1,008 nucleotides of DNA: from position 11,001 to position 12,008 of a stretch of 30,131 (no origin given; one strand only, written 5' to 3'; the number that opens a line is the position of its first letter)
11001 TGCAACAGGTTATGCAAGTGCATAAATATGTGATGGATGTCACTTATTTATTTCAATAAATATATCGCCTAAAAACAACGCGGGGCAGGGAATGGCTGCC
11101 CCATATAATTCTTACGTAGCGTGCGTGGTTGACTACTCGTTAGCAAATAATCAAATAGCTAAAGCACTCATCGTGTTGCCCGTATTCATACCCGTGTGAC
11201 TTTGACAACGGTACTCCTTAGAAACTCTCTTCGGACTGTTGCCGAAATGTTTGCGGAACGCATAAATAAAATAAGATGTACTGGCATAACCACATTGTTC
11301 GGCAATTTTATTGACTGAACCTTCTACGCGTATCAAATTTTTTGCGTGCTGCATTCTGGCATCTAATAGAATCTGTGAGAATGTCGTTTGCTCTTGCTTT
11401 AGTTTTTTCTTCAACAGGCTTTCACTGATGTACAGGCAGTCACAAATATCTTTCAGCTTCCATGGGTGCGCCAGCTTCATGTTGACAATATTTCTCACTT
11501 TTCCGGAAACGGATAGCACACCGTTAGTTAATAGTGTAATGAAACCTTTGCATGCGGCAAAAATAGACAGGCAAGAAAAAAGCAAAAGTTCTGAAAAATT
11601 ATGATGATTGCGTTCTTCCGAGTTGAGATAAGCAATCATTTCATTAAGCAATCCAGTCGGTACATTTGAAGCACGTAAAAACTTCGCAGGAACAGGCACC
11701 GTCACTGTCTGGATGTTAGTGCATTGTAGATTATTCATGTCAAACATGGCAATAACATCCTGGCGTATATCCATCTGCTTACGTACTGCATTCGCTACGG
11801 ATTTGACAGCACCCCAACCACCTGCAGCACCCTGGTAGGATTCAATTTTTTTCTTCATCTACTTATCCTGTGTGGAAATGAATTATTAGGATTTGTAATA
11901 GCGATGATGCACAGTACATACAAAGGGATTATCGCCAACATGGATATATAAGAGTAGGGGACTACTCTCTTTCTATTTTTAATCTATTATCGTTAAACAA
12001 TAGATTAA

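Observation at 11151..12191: Apparent in-frame ydeP'-'ydeO fusion with loss of safA and most of ydeP; EvgA-box-like site retained upstream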

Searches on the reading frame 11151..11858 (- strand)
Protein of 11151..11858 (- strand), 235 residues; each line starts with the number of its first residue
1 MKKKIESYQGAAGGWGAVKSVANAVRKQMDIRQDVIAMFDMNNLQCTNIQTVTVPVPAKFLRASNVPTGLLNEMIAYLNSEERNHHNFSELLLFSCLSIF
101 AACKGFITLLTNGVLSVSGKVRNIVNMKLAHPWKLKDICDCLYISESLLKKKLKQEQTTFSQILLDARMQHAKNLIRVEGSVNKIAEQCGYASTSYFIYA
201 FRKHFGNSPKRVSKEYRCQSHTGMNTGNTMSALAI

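Call 11: search_protein_families(library=pfam, proteins=[window:11151-11858:-], max_evalue=0.1)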
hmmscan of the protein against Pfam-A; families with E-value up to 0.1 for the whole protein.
window:11151-11858:- (235 aa): 2 families
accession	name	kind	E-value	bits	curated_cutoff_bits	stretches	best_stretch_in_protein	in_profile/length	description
PF00165.29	HTH_AraC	-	1.6e-16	60.4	26.6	2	181-211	10-39/42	Bacterial regulatory helix-turn-helix proteins, AraC family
PF12833.13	HTH_18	-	3.9e-16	59.5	33.6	1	139-213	2-78/80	Helix-turn-helix domain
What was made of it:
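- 11151..11730 (-): ydeO-derived 3' part: last base of codon 43, YdeO codons 62-253, and the stop. Pfam HTH_18 at residues 139-213 and HTH_AraC intact (call 11).
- On AraC/XylS family: PF12833 at residues 139-213 (3.9e-16) and PF00165 (1.6e-16) (call 11).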

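Call 12: search_protein_families(library=ncbifam, proteins=[window:11151-11858:-], max_evalue=0.1)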
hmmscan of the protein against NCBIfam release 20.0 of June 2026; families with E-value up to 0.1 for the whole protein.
window:11151-11858:- (235 aa): 31 families (the best 25 are shown)
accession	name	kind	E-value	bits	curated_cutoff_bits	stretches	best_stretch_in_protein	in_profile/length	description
NF007407.0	PRK09940.1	equivalog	3.8e-137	455.9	348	1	42-235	60-253/253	transcriptional regulator YdeO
NF007432.1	PRK09978.1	equivalog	3.8e-31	108.2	500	1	91-230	116-253/274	DNA-binding transcriptional regulator GadX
NF011732.0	PRK15185.1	equivalog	2.8e-26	92.5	354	1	96-211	185-302/309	transcriptional regulator HilD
NF011733.0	PRK15186.1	equivalog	3.7e-24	85.6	403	1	116-211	181-277/291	AraC family transcriptional regulator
NF007406.0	PRK09939.1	equivalog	6e-23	80.9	1473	1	1-57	1-57/759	acid resistance putative oxidoreductase YdeP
NF011618.0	PRK15044.1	equivalog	1e-19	71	423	1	84-209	159-286/295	invasion transcriptional regulator HilC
NF049968.1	QhpR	equivalog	4.4e-15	55.6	250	1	116-211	185-282/284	AraC-like transcriptional regulator QhpR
TIGR04094.1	adjacent_YSIRK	equivalog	1.6e-13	50.4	200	1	122-211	291-381/383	YSIRK-targeted surface antigen transcriptional regulator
NF047455.1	TF_Staph_AryK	equivalog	6.3e-10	37.9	850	1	121-222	162-265/759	transcriptional regulator AryK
NF047788.1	TransRegPocR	equivalog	1.2e-09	37.9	500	1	123-214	196-289/296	transcriptional regulator PocR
NF052534.1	RzbtTranRegRhrA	equivalog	1.5e-09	37.5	500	1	47-212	136-307/312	rhizobactin biosynthesis transcriptional regulator RhrA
NF041686.2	ant_diox_reg_AndR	equivalog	3.5e-09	36.7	350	1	121-211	222-316/321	anthranilate 1,2-dioxygenase regulatory protein AndR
NF006902.0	PRK09393.1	equivalog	9.6e-09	34.9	425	1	119-217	223-323/327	transcriptional regulator FtrA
NF007860.0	PRK10572.1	equivalog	2.4e-08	33.2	208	1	121-218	188-287/292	arabinose operon transcriptional regulator AraC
NF040475.1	chlor_reg_RclR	equivalog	8.1e-08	31.9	400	1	121-212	179-275/284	reactive chlorine-specific transcriptional regulator RclR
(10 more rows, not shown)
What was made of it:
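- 11732..11858 (-): ydeP-derived 5' part: codons 1-42 plus the first base of hybrid codon 43. NCBIfam YdeP profile positions 1-57, 80.9 bits, far below the 1473-bit cut-off (call 12).
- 11151..11730 (-): NCBIfam YdeO 455.9 bits over profile positions 60-253 (call 12).
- On YdeO (NCBIfam NF007407 equivalog): 455.9 bits (call 12).
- Checked: NCBIfam agrees: the YdeO profile matches at positions 60-253 and the YdeP profile at 1-57 (call 12).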

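Call 15: list_cluster_members(proteins=[window:11154-11858:-])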
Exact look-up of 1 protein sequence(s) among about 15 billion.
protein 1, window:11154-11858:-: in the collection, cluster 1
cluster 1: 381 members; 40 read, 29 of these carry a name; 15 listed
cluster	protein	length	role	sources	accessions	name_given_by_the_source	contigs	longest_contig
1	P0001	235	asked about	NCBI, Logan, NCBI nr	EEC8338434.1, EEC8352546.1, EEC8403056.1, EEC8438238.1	transcriptional regulator YdeO [Escherichia coli]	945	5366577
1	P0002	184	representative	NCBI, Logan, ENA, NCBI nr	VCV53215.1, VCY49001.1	HTH-type transcriptional regulator YdeO [Escherichia coli]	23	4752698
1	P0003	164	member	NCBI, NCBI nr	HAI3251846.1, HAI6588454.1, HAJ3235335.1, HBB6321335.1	TPA: acid stress response transcriptional regulator YdeO, partial [Escherichia coli] | acid stress response transcriptional regulator YdeO [Escherichia coli]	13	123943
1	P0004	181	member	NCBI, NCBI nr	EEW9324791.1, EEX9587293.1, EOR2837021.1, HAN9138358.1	TPA: acid stress response transcriptional regulator YdeO, partial [Escherichia coli] | acid stress response transcriptional regulator YdeO [Escherichia coli]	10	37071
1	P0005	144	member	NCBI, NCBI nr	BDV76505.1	hypothetical protein EH2252_2128 [Escherichia coli]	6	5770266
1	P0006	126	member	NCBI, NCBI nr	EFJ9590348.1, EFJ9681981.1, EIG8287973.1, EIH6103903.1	acid stress response transcriptional regulator YdeO, partial [Escherichia coli] | acid stress response transcriptional regulator YdeO [Escherichia coli]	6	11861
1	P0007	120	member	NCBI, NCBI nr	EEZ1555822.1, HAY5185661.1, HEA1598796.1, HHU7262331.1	TPA: acid stress response transcriptional regulator YdeO, partial [Escherichia coli] | acid stress response transcriptional regulator YdeO [Escherichia coli]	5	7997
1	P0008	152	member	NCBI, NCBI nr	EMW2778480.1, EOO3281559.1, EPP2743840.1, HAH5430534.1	acid stress response transcriptional regulator YdeO, partial [Escherichia coli] | acid stress response transcriptional regulator YdeO [Escherichia coli]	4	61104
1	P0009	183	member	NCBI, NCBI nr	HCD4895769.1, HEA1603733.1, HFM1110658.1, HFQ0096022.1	TPA: acid stress response transcriptional regulator YdeO, partial [Escherichia coli] | acid stress response transcriptional regulator YdeO [Escherichia coli]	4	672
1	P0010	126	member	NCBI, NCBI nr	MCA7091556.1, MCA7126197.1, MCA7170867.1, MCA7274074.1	acid stress response transcriptional regulator YdeO, partial [Escherichia coli] | acid stress response transcriptional regulator YdeO [Escherichia coli]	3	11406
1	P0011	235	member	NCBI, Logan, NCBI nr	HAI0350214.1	transcriptional regulator YdeO [Escherichia coli]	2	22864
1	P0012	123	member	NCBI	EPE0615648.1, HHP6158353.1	TPA: acid stress response transcriptional regulator YdeO, partial [Escherichia coli]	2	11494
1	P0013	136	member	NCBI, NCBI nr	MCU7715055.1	acid stress response transcriptional regulator YdeO, partial [Escherichia coli] | acid stress response transcriptional regulator YdeO [Escherichia coli]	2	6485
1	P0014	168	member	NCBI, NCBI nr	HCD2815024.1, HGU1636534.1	TPA: acid stress response transcriptional regulator YdeO, partial [Escherichia coli] | acid stress response transcriptional regulator YdeO [Escherichia coli]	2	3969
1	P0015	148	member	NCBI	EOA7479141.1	acid stress response transcriptional regulator YdeO, partial [Shigella flexneri]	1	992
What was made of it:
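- The chimeric ORF is uninterrupted, and the exact protein is on 945 contigs (call 15). The ORF is uninterrupted on 945 contigs (call 15).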

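Call 17: find_encoding_contigs(protein=window:11154-11858:-, flank=3000, max_places=10)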
Protein window:11154-11858:- (235 aa): 24 contigs read that carry it; 5 places shown.
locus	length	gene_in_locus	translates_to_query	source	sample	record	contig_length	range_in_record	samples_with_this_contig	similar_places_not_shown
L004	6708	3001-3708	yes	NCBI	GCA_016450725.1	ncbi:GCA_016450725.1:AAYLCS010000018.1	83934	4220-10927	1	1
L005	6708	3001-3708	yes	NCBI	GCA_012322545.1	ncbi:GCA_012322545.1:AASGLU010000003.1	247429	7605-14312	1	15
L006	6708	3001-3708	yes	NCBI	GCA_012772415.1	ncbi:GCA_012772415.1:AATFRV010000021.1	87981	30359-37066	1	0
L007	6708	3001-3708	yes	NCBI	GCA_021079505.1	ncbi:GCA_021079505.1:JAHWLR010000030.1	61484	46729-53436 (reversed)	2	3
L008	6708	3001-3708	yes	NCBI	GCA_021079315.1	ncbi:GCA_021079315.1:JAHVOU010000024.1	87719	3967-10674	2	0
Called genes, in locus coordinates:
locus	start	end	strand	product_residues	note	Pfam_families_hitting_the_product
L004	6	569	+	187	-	PF00419:Fimbrial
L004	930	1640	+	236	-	PF00345:PapD_N, PF02753:PapD_C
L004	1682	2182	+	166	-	PF13954:PapC_N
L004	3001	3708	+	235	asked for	PF00165:HTH_AraC (weak), PF12833:HTH_18, PF00165:HTH_AraC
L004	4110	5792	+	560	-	PF00884:Sulfatase, PF01663:Phosphodiest (weak), PF16347:SGSH_C (weak)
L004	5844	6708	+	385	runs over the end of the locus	PF04055:Radical_SAM, PF12345:DUF3641 (faint), PF13186:SPASM (weak)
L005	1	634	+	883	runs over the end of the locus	PF13954:PapC_N, PF00577:Usher, PF13953:PapC_C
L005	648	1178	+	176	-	PF00419:Fimbrial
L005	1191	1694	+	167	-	PF00419:Fimbrial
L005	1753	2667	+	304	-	PF09160:FimH_man-bind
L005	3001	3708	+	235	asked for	PF00165:HTH_AraC (weak), PF12833:HTH_18, PF00165:HTH_AraC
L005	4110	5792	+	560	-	PF00884:Sulfatase, PF01663:Phosphodiest (weak), PF16347:SGSH_C (weak)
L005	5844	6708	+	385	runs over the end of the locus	PF04055:Radical_SAM, PF12345:DUF3641 (faint), PF13186:SPASM (weak)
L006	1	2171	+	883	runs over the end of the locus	PF13954:PapC_N, PF00577:Usher, PF13953:PapC_C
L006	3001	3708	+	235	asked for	PF00165:HTH_AraC (weak), PF12833:HTH_18, PF00165:HTH_AraC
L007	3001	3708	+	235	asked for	PF00165:HTH_AraC (weak), PF12833:HTH_18, PF00165:HTH_AraC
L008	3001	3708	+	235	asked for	PF00165:HTH_AraC (weak), PF12833:HTH_18, PF00165:HTH_AraC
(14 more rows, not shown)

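Call 24: find_homologous_proteins(query=window:11154-11858:-, max_evalue=1e-10)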
Query window:11154-11858:- (235 aa): 60 proteins with E <= 1e-10 among 390 candidates.
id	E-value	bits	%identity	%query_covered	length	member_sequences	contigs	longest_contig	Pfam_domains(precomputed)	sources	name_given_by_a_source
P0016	7.7e-123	426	100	82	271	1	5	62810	PF12833.14,PF00165.30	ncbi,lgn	-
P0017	2.0e-122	425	88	94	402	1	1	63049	PF12833.14,PF09160.18,PF00165.30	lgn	-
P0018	1.8e-121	422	90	91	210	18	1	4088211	PF12833.14,PF00165.30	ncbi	-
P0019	8.4e-121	419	91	89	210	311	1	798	PF12833.14,PF00165.30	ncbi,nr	ncbi:transcriptional regulator YdeO, partial [Escherichia coli]|nr:transcriptional regulator YdeO [E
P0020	1.3e-119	416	98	81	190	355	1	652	PF12833.14,PF00165.30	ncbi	ncbi:acid stress response transcriptional regulator YdeO, partial [Escherichia coli]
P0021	1.8e-119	415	85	94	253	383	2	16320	PF12833.14,PF00165.30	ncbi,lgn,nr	ncbi:TPA: acid stress response transcriptional regulator YdeO [Escherichia coli]|nr:acid stress resp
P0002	4.7e-117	407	99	78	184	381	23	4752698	PF12833.14,PF00165.30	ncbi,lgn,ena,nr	ncbi:HTH-type transcriptional regulator YdeO [Escherichia coli]|nr:HTH-type transcriptional regulato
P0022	1.1e-107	377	87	84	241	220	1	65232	PF12833.14,PF00165.30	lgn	-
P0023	5.9e-101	355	89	78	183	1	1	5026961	PF12833.14,PF00165.30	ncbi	ncbi:transcriptional regulator YdeO [Escherichia coli]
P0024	1.0e-97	344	90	78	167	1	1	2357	PF12833.14,PF00165.30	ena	-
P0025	1.3e-92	327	84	75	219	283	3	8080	PF12833.14,PF00165.30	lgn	-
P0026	7.4e-91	322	98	63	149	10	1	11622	PF12833.14,PF00165.30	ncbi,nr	ncbi:acid stress response transcriptional regulator YdeO, partial [Escherichia coli]|nr:acid stress 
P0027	1.2e-89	318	75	84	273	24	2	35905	PF12833.14,PF00165.30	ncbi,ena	-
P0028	3.1e-88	313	83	78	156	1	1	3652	PF00165.30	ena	-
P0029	5.8e-84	299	87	71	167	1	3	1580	PF12833.14,PF00165.30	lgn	-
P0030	1.1e-83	298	99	58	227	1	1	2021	PF12833.14,PF00165.30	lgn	-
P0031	1.6e-83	298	99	58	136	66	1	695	PF12833.14,PF00165.30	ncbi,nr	ncbi:TPA: acid stress response transcriptional regulator YdeO, partial [Escherichia coli]|nr:acid st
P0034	8.3e-67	243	99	48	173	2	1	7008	PF12833.14,PF00165.30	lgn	-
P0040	2.6e-36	143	45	72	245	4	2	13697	PF12833.14,PF00165.30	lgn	-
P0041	2.8e-36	143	96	31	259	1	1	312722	PF12833.14,PF09160.18,PF00165.30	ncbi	-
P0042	9.0e-36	142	45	69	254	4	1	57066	PF12833.14,PF00165.30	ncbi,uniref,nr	ncbi:helix-turn-helix domain-containing protein [Escherichia coli]|uniref:helix-turn-helix domain-co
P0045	5.3e-35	139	45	69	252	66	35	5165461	PF12833.14,PF00165.30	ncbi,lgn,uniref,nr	ncbi:AraC family transcriptional regulator [Escherichia coli]|uniref:helix-turn-helix domain-contain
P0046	1.6e-34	137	46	66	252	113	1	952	PF12833.14,PF00165.30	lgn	-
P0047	1.0e-33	135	43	73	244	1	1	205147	PF12833.14,PF00165.30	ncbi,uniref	ncbi:AraC family transcriptional regulator [Escherichia coli]|uniref:AraC family transcriptional reg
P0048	1.3e-32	131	45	67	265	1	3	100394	PF12833.14,PF00165.30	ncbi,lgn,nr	ncbi:AraC family transcriptional regulator [Escherichia coli]|nr:AraC family transcriptional regulat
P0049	1.9e-32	131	44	70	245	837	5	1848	PF12833.14,PF00165.30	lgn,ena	-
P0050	6.1e-32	129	46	67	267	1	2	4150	PF12833.14,PF00165.30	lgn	-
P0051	4.1e-31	126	51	54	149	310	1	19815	PF12833.14,PF00165.30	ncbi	ncbi:AraC family transcriptional regulator, partial [Escherichia coli]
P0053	7.8e-31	125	52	54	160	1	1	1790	PF12833.14,PF00165.30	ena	-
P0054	7.8e-29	119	40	77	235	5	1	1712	PF12833.14,PF00165.30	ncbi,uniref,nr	ncbi:helix-turn-helix domain-containing protein [Escherichia coli]|uniref:helix-turn-helix domain-co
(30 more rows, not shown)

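Call 38: predict_structure(alignment_id=A1)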
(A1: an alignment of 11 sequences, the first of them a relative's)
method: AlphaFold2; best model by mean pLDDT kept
length: 253 residues; sequences in the alignment: 11
mean_pLDDT: 78.8   pTM: 0.63
mean pLDDT of the five models: 78.8, 76.9, 75.9, 74.2, 64.7
residues with pLDDT >= 90: 54; 70-90: 143; 50-70: 37; < 50: 19
segments of 3 or more residues with pLDDT < 50: 238-253
pLDDT, mean of each block of 10 residues (from residue 1): 81 86 88 83 89 86 72 63 69 66 67 84 76 82 85 90 93 93 91 83 89 92 85 58 33 35
secondary structure, 60 per line:
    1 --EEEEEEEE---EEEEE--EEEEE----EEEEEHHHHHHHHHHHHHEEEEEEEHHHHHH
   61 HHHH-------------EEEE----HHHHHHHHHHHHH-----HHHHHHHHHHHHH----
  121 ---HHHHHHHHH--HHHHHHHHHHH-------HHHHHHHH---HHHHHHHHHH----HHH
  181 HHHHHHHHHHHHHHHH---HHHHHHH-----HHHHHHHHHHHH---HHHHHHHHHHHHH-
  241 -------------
elements in order: E3-10 E14-18 E21-25 E30-34 H35-47 E48-54 H55-64 E78-81 H86-98 H104-116 H124-132 H135-145 H153-160 H164-173 H178-196 H200-206 H212-223 H227-239
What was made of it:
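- The AF2 model of full-length YdeO (pLDDT 78.8) puts strands 3-10, 14-18, 21-25, 30-34 and 48-54 and helices 35-47 and 55-64 within residues 1-64 (call 38).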

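Call 67: fold_search(model_id=the predicted structure, library=pdb)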
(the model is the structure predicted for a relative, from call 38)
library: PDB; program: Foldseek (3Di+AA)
matches with E <= 10: 599; with E <= 0.001: 32
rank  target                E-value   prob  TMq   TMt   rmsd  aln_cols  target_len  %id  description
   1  9gfp_B                1.3e-12  1.00  0.40  0.41  14.1       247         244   22  The crystal structure of CsvR from Escherichia coli (released 2025-08-20)
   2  9gfp_A                1.5e-12  1.00  0.40  0.40  13.8       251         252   22  The crystal structure of CsvR from Escherichia coli (released 2025-08-20)
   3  8vrq_A                3.8e-12  1.00  0.40  0.40  13.5       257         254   20  Rns pocket mutant - R75A (released 2025-07-23)
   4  9ca5_A                4.1e-12  1.00  0.38  0.38  13.8       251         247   21  Rns pocket mutant - H20A (released 2025-06-25)
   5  9ca5_B                5.9e-12  1.00  0.39  0.40  13.9       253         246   22  Rns pocket mutant - H20A (released 2025-06-25)
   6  6xiv_B                6.2e-12  1.00  0.39  0.39  14.2       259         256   21  SeMet-Rns, in complex with potential inhibitor (released 2021-06-30)
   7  6xiv_A                6.2e-12  1.00  0.39  0.38  14.1       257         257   20  SeMet-Rns, in complex with potential inhibitor (released 2021-06-30)
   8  8vrq_B                1.0e-11  1.00  0.40  0.40  13.8       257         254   20  Rns pocket mutant - R75A (released 2025-07-23)
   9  8vst_A                1.1e-11  1.00  0.38  0.39  14.4       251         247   21  Rns mutant H20A/R75A (released 2025-07-23)
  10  6xiu_A                2.0e-11  1.00  0.39  0.40  14.0       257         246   21  ETEC Rns bound to a potential inhibitor, decanoic acid (released 2021-06-30)
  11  6xiu_B                2.6e-11  1.00  0.40  0.41  13.7       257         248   20  ETEC Rns bound to a potential inhibitor, decanoic acid (released 2021-06-30)
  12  8vst_B                2.8e-11  1.00  0.39  0.40  14.2       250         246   22  Rns mutant H20A/R75A (released 2025-07-23)
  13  9ca6_B                5.6e-11  1.00  0.39  0.41  13.6       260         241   20  Rns Pocket Mutant - I14F/I17F (released 2025-06-25)
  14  9ca6_A                1.7e-10  1.00  0.39  0.41  14.3       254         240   19  Rns Pocket Mutant - I14F/I17F (released 2025-06-25)
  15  3mkl_B                6.9e-09  1.00  0.40  0.90   0.9       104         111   41  Crystal structure of DNA-binding transcriptional dual regulator from Escherichia coli K-12 (released 2010-04-28)
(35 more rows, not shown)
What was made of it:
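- The whole model matches CsvR/Rns/ToxT (E about 1e-12), and its DNA-binding domain matches GadX (TM 0.9) (call 67).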

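Call 76: predict_structure(alignment_id=A2)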
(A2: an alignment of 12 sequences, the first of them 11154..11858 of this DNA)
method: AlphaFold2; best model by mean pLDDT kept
length: 235 residues; sequences in the alignment: 12
mean_pLDDT: 57.6   pTM: 0.47
mean pLDDT of the five models: 57.6, 56.4, 50.5, 43.9, 42.6
residues with pLDDT >= 90: 49; 70-90: 51; 50-70: 7; < 50: 128
segments of 3 or more residues with pLDDT < 50: 1-114, 222-235
pLDDT, mean of each block of 10 residues (from residue 1): 22 26 32 30 23 24 35 44 43 45 40 61 86 90 85 91 94 85 91 93 91 68 39 34
secondary structure, 60 per line:
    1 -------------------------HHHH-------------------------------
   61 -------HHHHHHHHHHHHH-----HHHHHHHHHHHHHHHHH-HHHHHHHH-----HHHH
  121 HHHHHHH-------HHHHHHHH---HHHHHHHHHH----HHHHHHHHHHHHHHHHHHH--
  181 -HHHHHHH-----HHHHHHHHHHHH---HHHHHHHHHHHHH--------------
elements in order: H26-29 H68-80 H86-102 H104-111 H117-127 H135-142 H146-155 H160-178 H182-188 H194-205 H209-221
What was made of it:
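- On AraC/XylS family: 10-residue block mean pLDDT is 85-94 over residues 121-210 (call 76).
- Closest known: Rns / CsvR / ToxT-type two-domain AraC/XylS activators. Different: In their place it carries 43 unrelated residues from an oxidoreductase (calls 38, 76).
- In the chimera model residues 1-114 have pLDDT below 50, while residues 121-210 score 85-94 in 10-residue block means (call 76). Intact HTH_18/HTH_AraC domain (call 11), confidently modelled (call 76). Five of six β-strands of the N-domain are gone, and residues 1-114 of the chimera have pLDDT below 50 (calls 38, 76). The DNA-binding domain is retained and the regulatory domain is lost (calls 11, 38, 76).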
